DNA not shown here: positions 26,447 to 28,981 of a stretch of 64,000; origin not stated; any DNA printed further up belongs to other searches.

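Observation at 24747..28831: Oxidoreductase-activase-glycyl radical enzyme operon whose GRE has a non-canonical thiyl loop (G-C-N-W, neither G-C-V-E nor C-C)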

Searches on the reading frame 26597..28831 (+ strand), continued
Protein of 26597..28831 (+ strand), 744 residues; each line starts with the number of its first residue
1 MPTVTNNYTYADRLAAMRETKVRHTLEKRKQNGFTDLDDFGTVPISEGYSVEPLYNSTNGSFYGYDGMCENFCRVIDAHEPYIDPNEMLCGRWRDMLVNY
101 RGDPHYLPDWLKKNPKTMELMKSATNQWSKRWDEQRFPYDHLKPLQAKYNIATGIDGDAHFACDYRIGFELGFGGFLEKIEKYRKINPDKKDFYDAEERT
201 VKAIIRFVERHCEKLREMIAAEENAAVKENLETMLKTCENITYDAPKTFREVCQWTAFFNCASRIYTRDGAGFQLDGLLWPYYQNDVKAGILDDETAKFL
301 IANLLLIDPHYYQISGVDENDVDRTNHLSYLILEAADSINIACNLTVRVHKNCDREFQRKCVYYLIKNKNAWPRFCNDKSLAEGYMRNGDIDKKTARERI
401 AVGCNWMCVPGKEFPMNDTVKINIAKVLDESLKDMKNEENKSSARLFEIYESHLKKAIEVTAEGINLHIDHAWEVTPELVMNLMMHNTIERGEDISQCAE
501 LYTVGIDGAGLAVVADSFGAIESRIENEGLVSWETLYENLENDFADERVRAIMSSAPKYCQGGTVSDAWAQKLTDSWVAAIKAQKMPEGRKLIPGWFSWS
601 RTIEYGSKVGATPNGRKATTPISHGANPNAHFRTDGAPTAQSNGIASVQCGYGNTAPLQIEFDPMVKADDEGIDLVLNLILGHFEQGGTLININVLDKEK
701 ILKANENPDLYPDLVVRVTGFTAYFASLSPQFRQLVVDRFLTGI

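Call 49: fold_search(model_id=the predicted structure, library=pdb)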
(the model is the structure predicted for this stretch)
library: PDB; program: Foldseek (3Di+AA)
matches with E <= 10: 242; with E <= 0.001: 71
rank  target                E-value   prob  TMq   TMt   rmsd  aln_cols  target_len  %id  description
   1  1r8w_A                7.7e-39  1.00  0.80  0.76   6.5       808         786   21  Native structure of the B12-independent glycerol dehydratase from clostridium butyricum (released 2004-06-01)
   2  9rco_A                9.5e-38  1.00  0.82  0.78   5.9       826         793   19  1,2-propanediol dehydratase with 0.1 % glycerol additive (released 2025-06-11)
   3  5i2a_A                2.7e-37  1.00  0.81  0.73   6.4       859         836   20  1,2-propanediol Dehydration in Roseburia inulinivorans; Structural Basis for Substrate and Enantiomer Selectivity (released 2016-06-01)
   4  9rcq_A                4.7e-37  1.00  0.82  0.76   5.9       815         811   19  1,2-propanediol dehydratase with no ligand additives (released 2025-06-11)
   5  8yjo_A                6.7e-37  1.00  0.84  0.82   5.5       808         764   20  Structure of E. coli glycyl radical enzyme PflD with bound malonate (released 2024-10-02)
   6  5i2g_A                8.1e-37  1.00  0.81  0.76   6.1       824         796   20  1,2-propanediol Dehydration in Roseburia inulinivorans; Structural Basis for Substrate and Enantiomer Selectivity (released 2016-06-01)
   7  8id0                  8.8e-37  1.00  0.83  0.81   5.3       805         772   18  Crystal structure of PflD bound to 1,5-anhydromannitol-6-phosphate in Streptococcus dysgalactiae subsp. equisimilis (released 2024-10-02)
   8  9rcp_C                1.1e-36  1.00  0.83  0.78   4.3       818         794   19  1,2-propanediol dehydratase with 0.1 % 1,3-propanediol additive (released 2025-06-11)
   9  5i2g_B                1.2e-36  1.00  0.82  0.77   6.1       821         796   20  1,2-propanediol Dehydration in Roseburia inulinivorans; Structural Basis for Substrate and Enantiomer Selectivity (released 2016-06-01)
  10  9rcp_B                1.3e-36  1.00  0.82  0.77   6.0       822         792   19  1,2-propanediol dehydratase with 0.1 % 1,3-propanediol additive (released 2025-06-11)
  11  6vxc_A                6.0e-36  1.00  0.80  0.75   6.3       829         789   21  Crystal structure of hydroxyproline dehydratase (HypD) from Clostridioides difficile (released 2020-04-08)
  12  5i2a_B                9.9e-36  1.00  0.81  0.72   6.4       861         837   19  1,2-propanediol Dehydration in Roseburia inulinivorans; Structural Basis for Substrate and Enantiomer Selectivity (released 2016-06-01)
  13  2f3o_A                5.9e-35  1.00  0.83  0.80   5.4       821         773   20  Crystal Structure of a glycyl radical enzyme from Archaeoglobus fulgidus (released 2006-03-07)
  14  7vua_A                1.1e-34  1.00  0.81  0.77   5.0       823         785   22  Anaerobic hydroxyproline degradation involving C-N cleavage by a glycyl radical enzyme (released 2022-06-01)
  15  6xs4_A                1.4e-34  1.00  0.82  0.76   5.9       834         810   22  Crystal structure of glycyl radical enzyme ECL_02896 from Enterobacter cloacae subsp. cloacae (released 2020-08-12)
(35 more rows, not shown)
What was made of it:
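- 26597..28831 (+): Glycyl radical enzyme (744 aa) of the C-x-W clade. Foldseek TM 0.77-0.84 to all solved GREs at 22% identity or less (call 49).
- Closest known: GRE isomerases YbiW/PflD. Same: Structural similarity is the highest found (TM 0.83-0.84 for 8YJO/8ID0, call 49).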

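Call 52: search_protein_families(library=pfam, max_evalue=0.0001, proteins=[L059:12240-14840:+, L059:14824-17673:+, L048:13347-16100:+, L048:12257-13366:+, L073:12186-15050:+, L078:12226-15264:+, L014:7717-8925:+, L030:12233-13558:+, L010:6472-7947:+, L081:12320-13756:+])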
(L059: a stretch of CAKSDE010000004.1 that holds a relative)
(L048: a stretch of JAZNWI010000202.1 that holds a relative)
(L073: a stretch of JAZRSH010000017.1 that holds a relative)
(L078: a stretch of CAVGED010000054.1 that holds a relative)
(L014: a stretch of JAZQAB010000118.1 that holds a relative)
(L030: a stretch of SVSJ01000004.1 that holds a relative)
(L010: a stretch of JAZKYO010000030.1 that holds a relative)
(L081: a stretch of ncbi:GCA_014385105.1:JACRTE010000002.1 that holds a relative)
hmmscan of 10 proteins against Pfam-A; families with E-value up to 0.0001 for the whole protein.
L059:12240-14840:+ (866 aa): 3 families
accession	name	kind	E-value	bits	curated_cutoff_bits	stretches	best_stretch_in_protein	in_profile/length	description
PF13229.12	Beta_helix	-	1.8e-16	60.6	25.9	2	451-598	2-137/158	Right handed beta helix region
PF07833.16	Cu_amine_oxidN1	-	2.9e-09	37.3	24.2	1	755-837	12-96/108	Copper amine oxidase N-terminal domain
PF05048.19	NosD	-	1.1e-05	25.5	23.6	0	460-603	29-153/212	Periplasmic copper-binding protein (NosD)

L059:14824-17673:+ (949 aa): 3 families
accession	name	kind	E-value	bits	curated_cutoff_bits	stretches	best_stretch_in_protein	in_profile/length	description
PF00395.25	SLH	-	1.6e-41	140.4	20.8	3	889-932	2-44/44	S-layer homology domain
PF23197.1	IG_AIR9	-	4.6e-18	65.3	27.5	2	439-523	3-82/87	AIR9 A9 domain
PF13205.12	Big_5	-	1.4e-05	26.1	23.6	1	252-355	6-105/105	Bacterial Ig-like domain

L048:13347-16100:+ (917 aa): 0 families

L048:12257-13366:+ (369 aa): 2 families
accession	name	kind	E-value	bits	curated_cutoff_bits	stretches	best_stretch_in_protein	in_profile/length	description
PF00150.24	Cellulase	-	1.2e-10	41.8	23.5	1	46-272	21-236/272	Cellulase (glycosyl hydrolase family 5)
PF02836.23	Glyco_hydro_2_C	-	4.3e-06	26.5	21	1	86-274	63-212/302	Glycosyl hydrolases family 2, TIM barrel domain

L073:12186-15050:+ (954 aa): 0 families

L078:12226-15264:+ (1012 aa): 5 families
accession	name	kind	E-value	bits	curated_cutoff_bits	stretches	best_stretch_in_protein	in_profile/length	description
PF02836.23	Glyco_hydro_2_C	-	9.6e-97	324.2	21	1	297-594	6-301/302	Glycosyl hydrolases family 2, TIM barrel domain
PF02929.23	Bgal_small_N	-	1.1e-65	222.2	25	1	730-1010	4-248/248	Beta galactosidase small chain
PF02837.24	Glyco_hydro_2_N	-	7.5e-40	137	28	1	48-210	3-169/169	Glycosyl hydrolases family 2, sugar binding domain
PF16353.11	LacZ_4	-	8.1e-15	55.3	27.3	1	605-692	1-87/87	Beta-galactosidase, domain 4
PF22666.2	Glyco_hydro_2_N2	-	9.1e-05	23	27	0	116-181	52-118/167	Glycosyl hydrolase 2 galactose-binding domain-like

L014:7717-8925:+ (402 aa): 4 families
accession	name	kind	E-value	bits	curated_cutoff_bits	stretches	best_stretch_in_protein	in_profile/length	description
PF01408.29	GFO_IDH_MocA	-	1.6e-17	64.8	24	1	3-125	2-120/120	Oxidoreductase family, NAD-binding Rossmann fold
PF22725.1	GFO_IDH_MocA_C3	-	1.8e-12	47.8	27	1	134-323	2-122/124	GFO/IDH/MocA C-terminal domain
PF02894.22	GFO_IDH_MocA_C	-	1e-09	39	22.9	1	137-325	1-128/218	Oxidoreductase family, C-terminal alpha/beta domain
PF22685.1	Gal80p_C-like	-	6.9e-06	26.8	29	1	131-210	1-81/152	Gal80p, C-terminal domain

L030:12233-13558:+ (441 aa): 2 families
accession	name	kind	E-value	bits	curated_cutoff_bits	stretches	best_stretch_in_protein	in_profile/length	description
PF16116.10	DUF4832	-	1.3e-17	64.8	29.2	1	288-416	61-201/216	Domain of unknown function (DUF4832)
PF02449.21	Glyco_hydro_42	-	4e-05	23.6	21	1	81-179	34-134/376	Beta-galactosidase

L010:6472-7947:+ (491 aa): 2 families
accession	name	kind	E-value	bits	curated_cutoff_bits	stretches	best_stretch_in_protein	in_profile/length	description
PF01261.30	AP_endonuc_2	-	1.5e-12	48.2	31.1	1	237-473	6-230/249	Xylose isomerase-like TIM barrel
PF12850.12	Metallophos_2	-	7.9e-07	29.6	27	1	1-168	1-125/154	Calcineurin-like phosphoesterase superfamily domain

L081:12320-13756:+ (478 aa): 3 families
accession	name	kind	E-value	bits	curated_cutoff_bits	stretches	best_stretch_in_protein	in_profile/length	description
PF00753.33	Lactamase_B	-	3.1e-05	24.4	22.7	0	245-416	3-153/196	Metallo-beta-lactamase superfamily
PF22629.2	ACT_AHAS_ss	-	6.9e-05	23.4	27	0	86-145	7-65/67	AHAS small subunit-like ACT domain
PF01842.31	ACT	-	7e-05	23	27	0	80-113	3-36/66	ACT domain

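Call 55: search_solved_structures(query=window:26597-28831:+, show_alignments=5, max_evalue=1e-41)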
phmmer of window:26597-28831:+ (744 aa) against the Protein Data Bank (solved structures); distinct sequences matched with E-value up to 1e-41: 3.
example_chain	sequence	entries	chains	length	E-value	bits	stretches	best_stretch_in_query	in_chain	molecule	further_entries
1r8w_A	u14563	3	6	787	4.2e-53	183.9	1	156-737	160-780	glycerol dehydratase | B12-independent glycerol dehydratase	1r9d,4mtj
2f3o_A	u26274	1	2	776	1.7e-46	162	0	314-740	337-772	pyruvate formate-lyase 2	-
6xs4_A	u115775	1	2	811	8.3e-42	146.5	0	320-737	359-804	Formate C-acetyltransferase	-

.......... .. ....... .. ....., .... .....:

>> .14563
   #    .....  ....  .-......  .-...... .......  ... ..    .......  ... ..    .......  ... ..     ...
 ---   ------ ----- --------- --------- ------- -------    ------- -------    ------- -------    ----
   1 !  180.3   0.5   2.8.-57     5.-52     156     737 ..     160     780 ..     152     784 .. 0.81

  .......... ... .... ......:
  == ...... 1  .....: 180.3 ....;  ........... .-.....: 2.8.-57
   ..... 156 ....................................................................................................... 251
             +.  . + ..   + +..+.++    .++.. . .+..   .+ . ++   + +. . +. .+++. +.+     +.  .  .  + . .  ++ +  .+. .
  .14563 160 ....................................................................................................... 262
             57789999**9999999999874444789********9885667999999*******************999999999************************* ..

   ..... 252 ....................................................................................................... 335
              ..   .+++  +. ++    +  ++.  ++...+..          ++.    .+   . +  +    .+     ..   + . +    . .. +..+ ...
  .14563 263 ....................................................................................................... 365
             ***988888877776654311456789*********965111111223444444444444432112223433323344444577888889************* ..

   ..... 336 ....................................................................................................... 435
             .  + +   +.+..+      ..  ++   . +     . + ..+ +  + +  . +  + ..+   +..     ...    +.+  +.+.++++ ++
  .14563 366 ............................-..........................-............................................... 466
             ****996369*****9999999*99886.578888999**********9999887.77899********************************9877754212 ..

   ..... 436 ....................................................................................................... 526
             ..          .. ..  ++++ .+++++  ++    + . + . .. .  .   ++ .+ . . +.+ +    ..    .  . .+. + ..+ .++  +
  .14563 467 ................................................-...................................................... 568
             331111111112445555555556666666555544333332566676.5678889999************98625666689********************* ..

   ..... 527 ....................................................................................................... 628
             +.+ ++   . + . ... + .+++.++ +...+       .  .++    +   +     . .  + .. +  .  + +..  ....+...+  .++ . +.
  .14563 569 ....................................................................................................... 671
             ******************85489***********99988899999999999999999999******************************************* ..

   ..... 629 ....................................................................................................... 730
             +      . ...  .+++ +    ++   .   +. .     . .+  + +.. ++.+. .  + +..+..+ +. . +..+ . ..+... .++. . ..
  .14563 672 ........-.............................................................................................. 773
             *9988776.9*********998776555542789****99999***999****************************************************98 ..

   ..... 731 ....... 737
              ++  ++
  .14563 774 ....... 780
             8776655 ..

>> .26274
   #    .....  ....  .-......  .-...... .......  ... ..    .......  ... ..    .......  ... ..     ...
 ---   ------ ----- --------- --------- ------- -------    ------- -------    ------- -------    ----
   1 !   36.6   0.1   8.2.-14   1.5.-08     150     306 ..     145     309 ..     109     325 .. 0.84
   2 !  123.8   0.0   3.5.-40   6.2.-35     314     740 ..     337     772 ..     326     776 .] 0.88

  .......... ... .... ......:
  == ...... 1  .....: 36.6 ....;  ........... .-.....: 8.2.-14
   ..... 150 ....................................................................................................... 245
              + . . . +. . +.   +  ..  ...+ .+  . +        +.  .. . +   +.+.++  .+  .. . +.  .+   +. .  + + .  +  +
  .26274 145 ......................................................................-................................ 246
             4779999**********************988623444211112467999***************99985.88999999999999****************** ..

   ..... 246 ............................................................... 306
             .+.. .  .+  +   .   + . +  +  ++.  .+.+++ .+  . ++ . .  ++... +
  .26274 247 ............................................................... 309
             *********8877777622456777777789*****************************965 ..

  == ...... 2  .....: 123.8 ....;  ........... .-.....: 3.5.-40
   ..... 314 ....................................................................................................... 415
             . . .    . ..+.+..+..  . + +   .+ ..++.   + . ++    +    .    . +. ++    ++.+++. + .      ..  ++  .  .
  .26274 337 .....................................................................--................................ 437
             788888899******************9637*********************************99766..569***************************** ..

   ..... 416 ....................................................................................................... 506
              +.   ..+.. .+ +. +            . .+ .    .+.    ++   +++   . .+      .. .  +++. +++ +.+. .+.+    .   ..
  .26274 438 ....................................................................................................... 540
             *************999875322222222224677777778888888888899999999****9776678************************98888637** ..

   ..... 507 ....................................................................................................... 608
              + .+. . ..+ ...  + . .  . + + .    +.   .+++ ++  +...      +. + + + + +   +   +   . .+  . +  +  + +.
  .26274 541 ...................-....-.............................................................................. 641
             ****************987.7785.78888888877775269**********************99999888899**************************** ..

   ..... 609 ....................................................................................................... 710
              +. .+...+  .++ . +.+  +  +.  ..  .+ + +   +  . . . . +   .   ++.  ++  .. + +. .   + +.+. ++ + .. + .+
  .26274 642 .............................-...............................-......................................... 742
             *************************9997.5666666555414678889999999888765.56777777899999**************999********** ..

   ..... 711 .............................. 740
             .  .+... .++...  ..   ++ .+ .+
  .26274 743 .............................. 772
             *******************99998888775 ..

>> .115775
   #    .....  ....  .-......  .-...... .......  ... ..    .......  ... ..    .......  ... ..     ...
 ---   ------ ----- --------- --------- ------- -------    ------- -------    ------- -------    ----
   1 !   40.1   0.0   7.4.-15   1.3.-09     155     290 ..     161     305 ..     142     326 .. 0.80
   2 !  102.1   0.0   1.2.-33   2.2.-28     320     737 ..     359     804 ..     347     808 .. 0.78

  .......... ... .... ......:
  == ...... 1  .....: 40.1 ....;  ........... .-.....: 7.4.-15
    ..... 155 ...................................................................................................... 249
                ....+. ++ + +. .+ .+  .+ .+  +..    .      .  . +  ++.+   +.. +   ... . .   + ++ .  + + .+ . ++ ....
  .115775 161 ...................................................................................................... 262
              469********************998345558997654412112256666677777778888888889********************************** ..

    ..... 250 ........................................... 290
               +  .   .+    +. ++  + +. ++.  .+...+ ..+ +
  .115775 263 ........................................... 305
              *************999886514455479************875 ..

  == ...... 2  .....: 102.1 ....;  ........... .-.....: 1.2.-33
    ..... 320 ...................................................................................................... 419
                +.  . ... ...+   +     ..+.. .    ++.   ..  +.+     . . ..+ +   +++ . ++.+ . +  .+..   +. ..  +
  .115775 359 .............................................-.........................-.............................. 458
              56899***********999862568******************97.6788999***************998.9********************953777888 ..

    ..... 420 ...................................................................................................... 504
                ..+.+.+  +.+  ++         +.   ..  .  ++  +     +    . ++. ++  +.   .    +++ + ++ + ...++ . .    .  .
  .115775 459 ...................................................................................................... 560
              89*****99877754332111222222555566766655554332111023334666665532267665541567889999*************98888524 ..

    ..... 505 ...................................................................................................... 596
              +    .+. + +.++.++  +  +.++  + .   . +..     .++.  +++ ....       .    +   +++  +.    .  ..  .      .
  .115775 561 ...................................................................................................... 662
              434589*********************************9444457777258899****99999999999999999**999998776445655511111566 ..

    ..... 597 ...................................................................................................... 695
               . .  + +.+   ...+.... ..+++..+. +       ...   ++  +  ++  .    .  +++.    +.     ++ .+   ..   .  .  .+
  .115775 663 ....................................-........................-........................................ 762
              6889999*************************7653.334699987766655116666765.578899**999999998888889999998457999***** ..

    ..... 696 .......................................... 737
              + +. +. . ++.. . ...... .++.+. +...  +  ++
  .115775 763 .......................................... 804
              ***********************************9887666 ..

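Call 62: search_solved_structures(query=L020:6853-7971:+, max_evalue=1e-12)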
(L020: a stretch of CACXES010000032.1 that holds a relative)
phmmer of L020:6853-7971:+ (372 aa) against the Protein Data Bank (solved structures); distinct sequences matched with E-value up to 1e-12: 30.
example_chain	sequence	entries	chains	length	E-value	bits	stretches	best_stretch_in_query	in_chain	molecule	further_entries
7xr9_A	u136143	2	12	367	7.2e-53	183.2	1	1-363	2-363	DgpA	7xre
9m3d_B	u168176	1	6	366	1.1e-51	179.3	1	1-367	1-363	DgpA1 from W974-1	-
3e18_A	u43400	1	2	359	7.5e-25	91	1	6-217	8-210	oxidoreductase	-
3cea_A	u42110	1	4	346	2.7e-18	69.4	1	3-203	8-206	Myo-inositol 2-dehydrogenase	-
3ezy_A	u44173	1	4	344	4.2e-18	68.8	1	3-203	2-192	Dehydrogenase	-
3hnp_A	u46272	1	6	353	1.1e-16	64.1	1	4-196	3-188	Oxidoreductase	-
2glx_A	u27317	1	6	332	1.2e-16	63.9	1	25-217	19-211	1,5-anhydro-D-fructose reductase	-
5a02_A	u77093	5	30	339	4.4e-16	62.1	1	60-201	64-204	ALDOSE-ALDOSE OXIDOREDUCTASE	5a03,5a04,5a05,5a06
3q2i_A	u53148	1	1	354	4.6e-16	62.1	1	3-213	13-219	dehydrogenase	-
2o48_X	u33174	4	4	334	8.6e-16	61.1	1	4-233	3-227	Dimeric dihydrodiol dehydrogenase | Trans-1,2-dihydrobenzene-1,2-diol dehydrogenase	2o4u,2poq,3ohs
9m37_A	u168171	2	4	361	1.9e-15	60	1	70-220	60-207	P581a DgpA2 and isoorientin complex structure | Gfo/Idh/MocA family protein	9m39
3q2k_A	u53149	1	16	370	4.5e-15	58.8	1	3-210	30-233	oxidoreductase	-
3fd8_A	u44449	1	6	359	1.1e-14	57.5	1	5-196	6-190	Oxidoreductase, Gfo/Idh/MocA family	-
3i23_A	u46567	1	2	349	1.1e-14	57.4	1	5-196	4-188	Oxidoreductase, Gfo/Idh/MocA family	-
7wzd_A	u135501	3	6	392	1.2e-14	57.4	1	5-215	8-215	4,5-dihydroxyphthalate dehydrogenase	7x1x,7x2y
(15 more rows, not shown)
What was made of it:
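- Gfo3, the next-most-constant neighbour, is a full-length homologue of the glycoside 3-oxidoreductase DgpA (E 7e-53, call 62).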
